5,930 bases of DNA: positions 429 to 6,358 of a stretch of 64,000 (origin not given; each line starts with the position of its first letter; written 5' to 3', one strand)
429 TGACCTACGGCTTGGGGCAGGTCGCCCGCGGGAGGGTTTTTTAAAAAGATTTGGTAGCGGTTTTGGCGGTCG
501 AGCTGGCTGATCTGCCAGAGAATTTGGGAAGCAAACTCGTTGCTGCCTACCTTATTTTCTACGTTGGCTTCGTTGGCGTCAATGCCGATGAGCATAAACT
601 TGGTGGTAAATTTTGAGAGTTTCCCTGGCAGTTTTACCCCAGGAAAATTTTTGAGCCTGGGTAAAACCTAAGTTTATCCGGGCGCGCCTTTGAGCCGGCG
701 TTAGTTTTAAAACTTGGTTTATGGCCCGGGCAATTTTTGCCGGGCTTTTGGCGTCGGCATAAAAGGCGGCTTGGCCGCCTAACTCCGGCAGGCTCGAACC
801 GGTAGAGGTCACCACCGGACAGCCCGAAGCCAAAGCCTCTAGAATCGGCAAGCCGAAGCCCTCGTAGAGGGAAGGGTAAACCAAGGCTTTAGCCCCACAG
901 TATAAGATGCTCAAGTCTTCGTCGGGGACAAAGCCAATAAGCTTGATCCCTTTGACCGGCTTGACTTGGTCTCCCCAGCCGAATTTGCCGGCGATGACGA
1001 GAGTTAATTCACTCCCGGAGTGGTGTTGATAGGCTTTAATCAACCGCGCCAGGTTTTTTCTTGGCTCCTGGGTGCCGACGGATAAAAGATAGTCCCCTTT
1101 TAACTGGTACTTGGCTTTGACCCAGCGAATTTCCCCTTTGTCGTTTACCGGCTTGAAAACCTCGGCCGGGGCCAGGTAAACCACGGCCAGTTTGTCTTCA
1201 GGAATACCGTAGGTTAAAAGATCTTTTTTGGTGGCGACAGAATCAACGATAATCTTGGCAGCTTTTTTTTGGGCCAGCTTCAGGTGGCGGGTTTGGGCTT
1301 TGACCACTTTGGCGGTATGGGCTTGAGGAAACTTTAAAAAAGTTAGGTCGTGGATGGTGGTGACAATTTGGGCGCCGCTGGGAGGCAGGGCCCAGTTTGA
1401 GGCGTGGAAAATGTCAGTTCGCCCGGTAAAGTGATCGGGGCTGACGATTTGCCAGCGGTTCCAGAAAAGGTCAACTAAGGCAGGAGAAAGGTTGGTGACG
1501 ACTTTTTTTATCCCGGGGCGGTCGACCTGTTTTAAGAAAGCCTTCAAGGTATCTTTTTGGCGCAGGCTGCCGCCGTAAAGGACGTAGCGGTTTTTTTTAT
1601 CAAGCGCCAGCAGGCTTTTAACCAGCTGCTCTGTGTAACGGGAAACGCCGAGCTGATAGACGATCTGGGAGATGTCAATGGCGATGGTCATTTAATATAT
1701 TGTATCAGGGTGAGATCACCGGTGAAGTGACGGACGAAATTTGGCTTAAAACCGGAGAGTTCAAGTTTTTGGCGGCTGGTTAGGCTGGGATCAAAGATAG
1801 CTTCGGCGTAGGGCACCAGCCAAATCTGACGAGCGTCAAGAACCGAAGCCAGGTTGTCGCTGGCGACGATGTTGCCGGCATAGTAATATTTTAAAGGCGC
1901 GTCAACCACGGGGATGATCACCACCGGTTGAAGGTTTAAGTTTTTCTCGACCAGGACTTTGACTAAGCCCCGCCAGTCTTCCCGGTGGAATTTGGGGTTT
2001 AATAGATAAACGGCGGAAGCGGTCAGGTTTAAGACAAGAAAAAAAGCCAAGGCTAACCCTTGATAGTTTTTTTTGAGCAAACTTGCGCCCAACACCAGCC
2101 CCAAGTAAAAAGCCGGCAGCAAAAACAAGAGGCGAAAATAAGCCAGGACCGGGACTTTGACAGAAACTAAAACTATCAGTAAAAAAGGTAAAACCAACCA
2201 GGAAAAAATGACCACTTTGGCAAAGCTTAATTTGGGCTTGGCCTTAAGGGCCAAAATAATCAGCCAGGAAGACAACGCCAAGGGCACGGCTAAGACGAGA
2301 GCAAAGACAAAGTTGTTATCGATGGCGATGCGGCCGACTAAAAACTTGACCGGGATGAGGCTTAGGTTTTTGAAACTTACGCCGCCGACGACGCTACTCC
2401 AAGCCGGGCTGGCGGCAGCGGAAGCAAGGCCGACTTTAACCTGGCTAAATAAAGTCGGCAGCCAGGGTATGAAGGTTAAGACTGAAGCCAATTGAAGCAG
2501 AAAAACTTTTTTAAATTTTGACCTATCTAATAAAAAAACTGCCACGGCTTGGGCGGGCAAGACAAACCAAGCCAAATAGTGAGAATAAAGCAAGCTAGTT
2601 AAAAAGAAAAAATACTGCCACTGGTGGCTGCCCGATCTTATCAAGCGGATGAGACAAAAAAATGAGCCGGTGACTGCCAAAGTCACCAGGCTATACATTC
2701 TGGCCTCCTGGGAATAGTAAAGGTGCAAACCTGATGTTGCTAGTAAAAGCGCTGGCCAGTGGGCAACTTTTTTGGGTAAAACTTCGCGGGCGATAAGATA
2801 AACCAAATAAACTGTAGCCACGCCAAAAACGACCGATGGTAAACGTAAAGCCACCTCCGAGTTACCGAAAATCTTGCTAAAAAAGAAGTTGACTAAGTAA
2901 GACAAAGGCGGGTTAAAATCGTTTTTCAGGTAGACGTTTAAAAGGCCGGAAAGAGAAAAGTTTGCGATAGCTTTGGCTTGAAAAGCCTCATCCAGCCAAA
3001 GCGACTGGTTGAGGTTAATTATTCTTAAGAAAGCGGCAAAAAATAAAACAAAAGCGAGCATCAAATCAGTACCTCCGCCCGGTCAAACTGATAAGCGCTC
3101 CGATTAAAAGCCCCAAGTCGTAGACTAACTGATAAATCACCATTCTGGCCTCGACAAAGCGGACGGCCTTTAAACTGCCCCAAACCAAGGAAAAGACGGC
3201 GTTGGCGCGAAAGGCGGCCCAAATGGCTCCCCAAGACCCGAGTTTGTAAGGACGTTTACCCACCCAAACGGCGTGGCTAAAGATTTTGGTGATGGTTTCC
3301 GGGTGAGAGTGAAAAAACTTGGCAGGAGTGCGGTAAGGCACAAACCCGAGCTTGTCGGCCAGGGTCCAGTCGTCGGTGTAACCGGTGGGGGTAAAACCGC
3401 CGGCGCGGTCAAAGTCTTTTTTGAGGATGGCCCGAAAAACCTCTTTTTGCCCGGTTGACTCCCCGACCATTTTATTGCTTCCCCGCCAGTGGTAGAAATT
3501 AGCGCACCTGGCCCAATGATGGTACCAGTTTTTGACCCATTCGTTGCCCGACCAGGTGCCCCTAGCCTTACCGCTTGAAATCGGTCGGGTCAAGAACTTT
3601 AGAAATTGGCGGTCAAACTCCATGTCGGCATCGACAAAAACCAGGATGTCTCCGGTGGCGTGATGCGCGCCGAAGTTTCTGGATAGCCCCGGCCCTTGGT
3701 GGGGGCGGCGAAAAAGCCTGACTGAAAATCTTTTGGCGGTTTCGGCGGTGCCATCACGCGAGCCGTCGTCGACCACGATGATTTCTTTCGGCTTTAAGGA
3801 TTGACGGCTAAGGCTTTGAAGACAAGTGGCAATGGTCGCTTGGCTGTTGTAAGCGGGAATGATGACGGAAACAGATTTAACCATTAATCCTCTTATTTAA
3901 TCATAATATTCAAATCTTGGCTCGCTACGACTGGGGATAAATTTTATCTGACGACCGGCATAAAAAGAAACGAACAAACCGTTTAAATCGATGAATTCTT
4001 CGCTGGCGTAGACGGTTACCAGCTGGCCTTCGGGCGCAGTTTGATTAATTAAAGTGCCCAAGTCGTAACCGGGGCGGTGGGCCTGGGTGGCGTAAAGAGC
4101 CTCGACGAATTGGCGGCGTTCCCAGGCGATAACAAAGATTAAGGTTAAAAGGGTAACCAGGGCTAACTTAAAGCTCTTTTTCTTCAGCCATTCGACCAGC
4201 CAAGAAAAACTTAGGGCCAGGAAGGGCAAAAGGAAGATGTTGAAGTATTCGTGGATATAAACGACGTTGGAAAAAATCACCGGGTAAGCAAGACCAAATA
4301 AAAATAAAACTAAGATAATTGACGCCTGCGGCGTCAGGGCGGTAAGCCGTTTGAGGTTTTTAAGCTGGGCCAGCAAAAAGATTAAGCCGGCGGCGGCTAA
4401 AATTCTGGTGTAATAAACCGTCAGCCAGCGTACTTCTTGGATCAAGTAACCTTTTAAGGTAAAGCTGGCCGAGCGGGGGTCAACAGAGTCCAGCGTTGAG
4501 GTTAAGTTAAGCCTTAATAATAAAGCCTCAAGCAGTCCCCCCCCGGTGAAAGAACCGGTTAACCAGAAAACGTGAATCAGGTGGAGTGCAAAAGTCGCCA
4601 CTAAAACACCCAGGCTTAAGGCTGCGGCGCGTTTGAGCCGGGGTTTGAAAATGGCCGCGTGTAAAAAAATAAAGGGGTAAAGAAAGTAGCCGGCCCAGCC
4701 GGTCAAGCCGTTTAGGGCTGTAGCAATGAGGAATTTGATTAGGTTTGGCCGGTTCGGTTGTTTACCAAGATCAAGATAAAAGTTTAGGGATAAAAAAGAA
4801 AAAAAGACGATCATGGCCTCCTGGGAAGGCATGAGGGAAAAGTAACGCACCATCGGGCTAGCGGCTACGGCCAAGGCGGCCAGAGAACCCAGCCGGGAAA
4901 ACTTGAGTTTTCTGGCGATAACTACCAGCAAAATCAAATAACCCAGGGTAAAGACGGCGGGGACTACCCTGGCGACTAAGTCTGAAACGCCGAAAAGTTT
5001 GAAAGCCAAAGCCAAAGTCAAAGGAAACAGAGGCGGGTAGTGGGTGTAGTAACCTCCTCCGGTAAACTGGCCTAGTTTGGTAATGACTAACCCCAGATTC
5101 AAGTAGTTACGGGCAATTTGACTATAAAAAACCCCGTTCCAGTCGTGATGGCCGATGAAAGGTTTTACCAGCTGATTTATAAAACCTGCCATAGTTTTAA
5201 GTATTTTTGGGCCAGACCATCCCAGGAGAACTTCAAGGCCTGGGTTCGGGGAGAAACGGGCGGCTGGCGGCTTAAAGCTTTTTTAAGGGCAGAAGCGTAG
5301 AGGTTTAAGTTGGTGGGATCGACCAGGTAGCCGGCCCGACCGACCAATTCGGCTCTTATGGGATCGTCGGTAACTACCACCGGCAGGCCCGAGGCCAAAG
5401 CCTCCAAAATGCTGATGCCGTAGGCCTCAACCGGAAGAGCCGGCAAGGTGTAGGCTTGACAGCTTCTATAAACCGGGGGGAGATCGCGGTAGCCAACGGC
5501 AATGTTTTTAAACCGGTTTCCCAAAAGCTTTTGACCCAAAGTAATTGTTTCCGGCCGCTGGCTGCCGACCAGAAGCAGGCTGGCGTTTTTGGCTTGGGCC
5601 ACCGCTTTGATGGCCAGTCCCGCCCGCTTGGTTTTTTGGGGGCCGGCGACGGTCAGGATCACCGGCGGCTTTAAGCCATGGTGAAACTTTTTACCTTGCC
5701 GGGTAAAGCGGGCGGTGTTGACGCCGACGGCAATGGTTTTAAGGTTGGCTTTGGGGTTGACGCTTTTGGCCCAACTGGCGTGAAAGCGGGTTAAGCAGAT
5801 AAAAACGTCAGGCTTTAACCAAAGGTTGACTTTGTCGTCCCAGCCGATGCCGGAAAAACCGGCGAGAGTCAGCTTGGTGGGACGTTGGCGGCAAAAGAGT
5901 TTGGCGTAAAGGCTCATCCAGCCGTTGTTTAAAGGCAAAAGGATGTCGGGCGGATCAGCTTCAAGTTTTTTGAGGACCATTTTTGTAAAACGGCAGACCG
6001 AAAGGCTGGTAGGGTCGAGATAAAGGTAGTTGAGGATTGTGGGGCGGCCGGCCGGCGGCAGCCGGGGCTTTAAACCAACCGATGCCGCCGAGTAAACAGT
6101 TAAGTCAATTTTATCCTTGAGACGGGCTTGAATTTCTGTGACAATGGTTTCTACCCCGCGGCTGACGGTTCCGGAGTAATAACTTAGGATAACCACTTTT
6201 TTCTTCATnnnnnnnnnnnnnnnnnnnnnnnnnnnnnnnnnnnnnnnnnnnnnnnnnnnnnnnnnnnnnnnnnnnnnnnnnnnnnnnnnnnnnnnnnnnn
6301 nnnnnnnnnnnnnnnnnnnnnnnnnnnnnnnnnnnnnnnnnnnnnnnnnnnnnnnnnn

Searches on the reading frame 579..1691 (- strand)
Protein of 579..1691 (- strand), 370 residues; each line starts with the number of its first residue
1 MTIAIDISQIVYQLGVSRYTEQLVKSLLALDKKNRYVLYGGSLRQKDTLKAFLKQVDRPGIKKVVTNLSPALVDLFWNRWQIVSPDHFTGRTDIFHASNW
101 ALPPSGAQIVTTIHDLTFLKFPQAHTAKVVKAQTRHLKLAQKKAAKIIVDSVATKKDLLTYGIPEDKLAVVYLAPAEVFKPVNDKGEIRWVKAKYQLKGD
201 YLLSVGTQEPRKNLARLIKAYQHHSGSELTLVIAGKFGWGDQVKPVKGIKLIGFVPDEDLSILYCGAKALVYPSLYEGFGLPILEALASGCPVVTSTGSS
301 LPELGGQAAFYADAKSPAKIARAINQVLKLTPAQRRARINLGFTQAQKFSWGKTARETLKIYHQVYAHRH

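Call 4: search_protein_families(library=pfam, proteins=[window:579-1691:-], max_evalue=0.01)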
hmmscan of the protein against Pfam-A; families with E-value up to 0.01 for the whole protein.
window:579-1691:- (370 aa): 6 families
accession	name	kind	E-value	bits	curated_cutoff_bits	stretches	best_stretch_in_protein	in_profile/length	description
PF00534.26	Glycos_transf_1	-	7.8e-26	91.1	26.4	1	197-338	13-166/172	Glycosyl transferases group 1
PF13692.12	Glyco_trans_1_4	-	2.9e-21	76.7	27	1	201-329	3-141/142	Glycosyl transferases group 1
PF13439.12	Glyco_transf_4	-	8.2e-10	39.4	28.5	1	15-172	3-163/170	Glycosyltransferase Family 4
PF13524.12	Glyco_trans_1_2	-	1e-07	32.4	25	1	217-340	5-123/144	Glycosyl transferase-like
PF20706.3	GT4-conflict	-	1.7e-06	27.7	26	1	260-356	275-383/385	Family 4 Glycosyltransferase in conflict systems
PF13579.12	Glyco_trans_4_4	-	0.0085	16.9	29.7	0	89-172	69-156/158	Glycosyl transferase 4-like domain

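Call 70: find_encoding_contigs(protein=window:579-1691:-, flank=10000, max_places=1)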
Protein window:579-1691:- (370 aa): 24 contigs read that carry it; 1 place shown.
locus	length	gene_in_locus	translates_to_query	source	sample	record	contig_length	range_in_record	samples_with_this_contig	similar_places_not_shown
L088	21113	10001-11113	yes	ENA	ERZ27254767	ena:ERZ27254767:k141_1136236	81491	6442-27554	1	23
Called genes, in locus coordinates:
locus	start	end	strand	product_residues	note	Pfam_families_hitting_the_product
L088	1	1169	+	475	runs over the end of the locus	PF13231:PMT_2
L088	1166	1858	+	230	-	PF00535:Glycos_transf_2, PF10111:Glyco_tranf_2_2 (weak)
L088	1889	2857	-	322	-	PF01073:3Beta_HSD, PF01370:Epimerase, PF02719:Polysacc_synt_2, PF04321:RmlD_sub_bind, PF07993:NAD_binding_4, PF16363:GDP_Man_Dehyd, PF13460:NAD_binding_10 (faint)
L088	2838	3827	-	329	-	PF01073:3Beta_HSD, PF01370:Epimerase, PF02719:Polysacc_synt_2 (faint), PF04321:RmlD_sub_bind, PF16363:GDP_Man_Dehyd, PF07993:NAD_binding_4 (weak)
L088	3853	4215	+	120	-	PF00892:EamA (weak)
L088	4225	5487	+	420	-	PF01943:Polysacc_synt, PF13440:Polysacc_synt_3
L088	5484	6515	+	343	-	PF00534:Glycos_transf_1, PF13692:Glyco_trans_1_4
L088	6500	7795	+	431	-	PF13231:PMT_2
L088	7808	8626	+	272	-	PF00535:Glycos_transf_2, PF10111:Glyco_tranf_2_2, PF13641:Glyco_tranf_2_3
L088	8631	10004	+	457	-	PF13231:PMT_2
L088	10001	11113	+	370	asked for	PF13439:Glyco_transf_4, PF00534:Glycos_transf_1, PF13692:Glyco_trans_1_4, PF13524:Glyco_trans_1_2, PF20706:GT4-conflict (weak)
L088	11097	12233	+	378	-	PF13439:Glyco_transf_4, PF20706:GT4-conflict, PF00534:Glycos_transf_1, PF13692:Glyco_trans_1_4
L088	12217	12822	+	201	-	PF00132:Hexapep, PF14602:Hexapep_2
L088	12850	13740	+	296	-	PF00535:Glycos_transf_2, PF10111:Glyco_tranf_2_2 (weak), PF13641:Glyco_tranf_2_3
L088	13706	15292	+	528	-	PF04932:Wzy_C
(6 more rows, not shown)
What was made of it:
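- A Wzy_C protein lies just upstream of the window (call 70).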

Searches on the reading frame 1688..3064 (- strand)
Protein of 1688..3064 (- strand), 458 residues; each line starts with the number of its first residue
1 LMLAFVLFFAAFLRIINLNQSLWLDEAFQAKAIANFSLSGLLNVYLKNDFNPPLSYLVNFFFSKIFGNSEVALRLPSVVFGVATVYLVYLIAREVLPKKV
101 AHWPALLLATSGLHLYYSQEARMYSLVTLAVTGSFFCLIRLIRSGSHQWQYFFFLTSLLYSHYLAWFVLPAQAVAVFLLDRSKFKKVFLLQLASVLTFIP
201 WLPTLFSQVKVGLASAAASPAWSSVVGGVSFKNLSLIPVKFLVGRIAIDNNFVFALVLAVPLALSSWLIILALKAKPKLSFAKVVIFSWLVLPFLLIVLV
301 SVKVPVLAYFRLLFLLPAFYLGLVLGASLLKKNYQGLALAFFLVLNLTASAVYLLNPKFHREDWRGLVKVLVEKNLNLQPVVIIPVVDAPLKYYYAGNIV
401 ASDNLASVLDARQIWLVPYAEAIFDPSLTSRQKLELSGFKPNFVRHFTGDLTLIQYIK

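Call 4: search_protein_families(library=pfam, proteins=[window:1688-3064:-], max_evalue=0.01)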
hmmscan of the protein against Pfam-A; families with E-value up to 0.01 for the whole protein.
window:1688-3064:- (458 aa): 1 family
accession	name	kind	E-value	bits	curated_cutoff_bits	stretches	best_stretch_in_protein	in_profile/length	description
PF13231.12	PMT_2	-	2.2e-13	51.1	26.1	1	52-204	3-157/160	Dolichyl-phosphate-mannose-protein mannosyltransferase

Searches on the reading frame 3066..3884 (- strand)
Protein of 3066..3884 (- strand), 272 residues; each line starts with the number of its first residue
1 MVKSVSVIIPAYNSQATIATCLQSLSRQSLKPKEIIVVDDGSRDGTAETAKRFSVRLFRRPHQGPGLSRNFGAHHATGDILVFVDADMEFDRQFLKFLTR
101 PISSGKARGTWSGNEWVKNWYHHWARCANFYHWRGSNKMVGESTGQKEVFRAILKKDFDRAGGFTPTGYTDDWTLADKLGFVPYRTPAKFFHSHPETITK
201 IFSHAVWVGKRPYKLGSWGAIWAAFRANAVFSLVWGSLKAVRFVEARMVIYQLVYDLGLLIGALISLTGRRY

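Call 4: search_protein_families(library=pfam, proteins=[window:3066-3884:-], max_evalue=0.01)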
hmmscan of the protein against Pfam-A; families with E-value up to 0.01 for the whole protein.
window:3066-3884:- (272 aa): 4 families
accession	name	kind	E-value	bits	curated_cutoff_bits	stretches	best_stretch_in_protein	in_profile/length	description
PF00535.33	Glycos_transf_2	-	1.1e-30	107.2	23.3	1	6-123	1-124/168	Glycosyl transferase family 2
PF13641.12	Glyco_tranf_2_3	-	1.9e-12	48.1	27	1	5-175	3-190/230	Glycosyltransferase like family 2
PF10111.15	Glyco_tranf_2_2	-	1.3e-07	31.8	27.3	1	6-88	1-92/276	Glycosyltransferase like family 2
PF13704.12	Glyco_tranf_2_4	-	0.0026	18.6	27.5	1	28-87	15-81/98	Glycosyl transferase family 2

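Call 42: search_protein_families(library=ncbifam, proteins=[window:3066-3884:-], max_evalue=0.00001)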
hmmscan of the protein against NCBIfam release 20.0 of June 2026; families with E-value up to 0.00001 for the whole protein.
window:3066-3884:- (272 aa): 21 families
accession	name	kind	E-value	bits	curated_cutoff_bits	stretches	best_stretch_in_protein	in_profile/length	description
TIGR04283.1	glyco_like_mftF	equivalog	2.6e-23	82.8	182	1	5-179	1-169/221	TIGR04283 family arsenosugar biosynthesis glycosyltransferase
NF041875.1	EPS_EpsD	equivalog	1.8e-20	73.6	370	1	5-96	1-98/325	exopolysaccharide biosynthesis glycosyltransferase EpsD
TIGR03965.1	mycofact_glyco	equivalog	1.9e-19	69.9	280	1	3-101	74-178/467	mycofactocin biosynthesis glycosyltransferase MftF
NF007482.0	PRK10073.1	equivalog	3.3e-18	65.8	423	1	3-94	6-102/334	glycosyltransferase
TIGR03937.1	PgaC_IcaA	equivalog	6.3e-15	55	422.3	1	3-119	45-167/407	poly-beta-1,6-N-acetyl-D-glucosamine synthase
NF010496.0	PRK13915.1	equivalog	5e-14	52.1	262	1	3-102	31-142/307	glucosyl-3-phosphoglycerate synthase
NF047683.1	TeichurnBiosyTuaG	equivalog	2.9e-12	46.8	400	1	4-94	7-103/252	teichuronic acid biosynthesis protein TuaG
NF045692.1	OglycostaseCruG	equivalog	1.5e-10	40.6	600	1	2-54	40-92/386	2'-O-glycosyltransferase CruG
NF038299.1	EPS_HpsN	equivalog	2.3e-10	40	425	1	4-102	2-106/317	hormogonium polysaccharide biosynthesis glycosyltransferase HpsN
TIGR04182.1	glyco_TIGR04182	equivalog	4.8e-10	39.3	325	1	5-108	2-103/293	S-layer glycoprotein N-glycosyltransferase AglJ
NF050050.1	ProtGlycPglI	equivalog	5.9e-10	39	500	1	4-105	3-111/306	GalNAc(5)-diNAcBac-PP-undecaprenol beta-1,3-glucosyltransferase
TIGR03469.1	HpnB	hypoth_equivalog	4.5e-09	35.8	379.25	1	4-55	45-97/386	hopene-associated glycosyltransferase HpnB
NF038302.1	EPS_HpsE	equivalog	1.3e-07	30.9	300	1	5-92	3-101/307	hormogonium polysaccharide biosynthesis glycosyltransferase HpsE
NF053739.1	GlytfEpsEBac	equivalog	3.6e-07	29.4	450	1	5-56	3-54/265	glycosyltransferase EpsE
NF050819.1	PolSacchBiosHfsG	equivalog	4.6e-07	29.3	500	1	4-96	13-111/302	polysaccharide biosynthesis protein HfsG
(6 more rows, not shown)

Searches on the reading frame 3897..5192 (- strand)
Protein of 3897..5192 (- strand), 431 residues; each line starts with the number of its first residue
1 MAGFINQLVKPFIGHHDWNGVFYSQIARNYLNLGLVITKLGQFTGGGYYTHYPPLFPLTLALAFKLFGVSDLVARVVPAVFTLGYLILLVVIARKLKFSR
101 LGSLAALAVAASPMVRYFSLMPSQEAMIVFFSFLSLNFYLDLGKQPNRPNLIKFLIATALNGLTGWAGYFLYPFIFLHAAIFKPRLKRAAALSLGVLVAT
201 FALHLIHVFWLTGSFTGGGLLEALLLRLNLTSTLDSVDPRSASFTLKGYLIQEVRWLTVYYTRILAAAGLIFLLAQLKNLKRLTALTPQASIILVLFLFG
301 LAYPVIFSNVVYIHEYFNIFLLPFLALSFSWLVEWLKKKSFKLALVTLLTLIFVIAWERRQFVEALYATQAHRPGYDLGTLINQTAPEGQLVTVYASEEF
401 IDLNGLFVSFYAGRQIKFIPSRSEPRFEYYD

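Call 4: search_protein_families(library=pfam, proteins=[window:3897-5192:-], max_evalue=0.01)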
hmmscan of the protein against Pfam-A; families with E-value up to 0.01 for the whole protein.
window:3897-5192:- (431 aa): 1 family
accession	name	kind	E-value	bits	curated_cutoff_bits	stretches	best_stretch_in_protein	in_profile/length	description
PF13231.12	PMT_2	-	6.2e-08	33.5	26.1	1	53-210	3-160/160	Dolichyl-phosphate-mannose-protein mannosyltransferase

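Call 42: search_protein_families(library=ncbifam, proteins=[window:3897-5192:-], max_evalue=0.00001)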
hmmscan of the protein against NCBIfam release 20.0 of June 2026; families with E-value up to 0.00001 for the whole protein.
window:3897-5192:- (431 aa): 1 family
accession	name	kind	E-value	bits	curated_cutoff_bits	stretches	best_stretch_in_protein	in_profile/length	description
TIGR03663.1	TIGR03663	subfamily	1.5e-08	34.1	126.25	1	54-182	53-179/435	flippase activity-associated protein Agl23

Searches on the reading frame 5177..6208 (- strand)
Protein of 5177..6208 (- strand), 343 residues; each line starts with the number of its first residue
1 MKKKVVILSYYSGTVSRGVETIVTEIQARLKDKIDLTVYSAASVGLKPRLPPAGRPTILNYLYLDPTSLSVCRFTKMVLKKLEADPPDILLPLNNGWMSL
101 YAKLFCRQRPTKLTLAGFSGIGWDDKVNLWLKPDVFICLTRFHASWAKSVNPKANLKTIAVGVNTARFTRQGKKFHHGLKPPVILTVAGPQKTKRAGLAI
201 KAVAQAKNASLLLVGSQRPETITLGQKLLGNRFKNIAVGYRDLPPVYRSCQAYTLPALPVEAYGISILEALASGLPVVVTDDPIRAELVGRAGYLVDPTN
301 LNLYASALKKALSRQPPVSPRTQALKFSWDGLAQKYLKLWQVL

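Call 3: search_protein_families(library=pfam, proteins=[window:5177-6208:-], max_evalue=0.01)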
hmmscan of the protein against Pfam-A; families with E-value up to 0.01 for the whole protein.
window:5177-6208:- (343 aa): 3 families
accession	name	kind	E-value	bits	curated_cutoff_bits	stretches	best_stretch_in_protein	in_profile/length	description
PF13692.12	Glyco_trans_1_4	-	3.5e-18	66.6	27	1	182-313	2-141/142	Glycosyl transferases group 1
PF00534.26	Glycos_transf_1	-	2.6e-17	63.3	26.4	1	173-315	7-159/172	Glycosyl transferases group 1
PF13439.12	Glyco_transf_4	-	0.0036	17.8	28.5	0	18-167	3-170/170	Glycosyltransferase Family 4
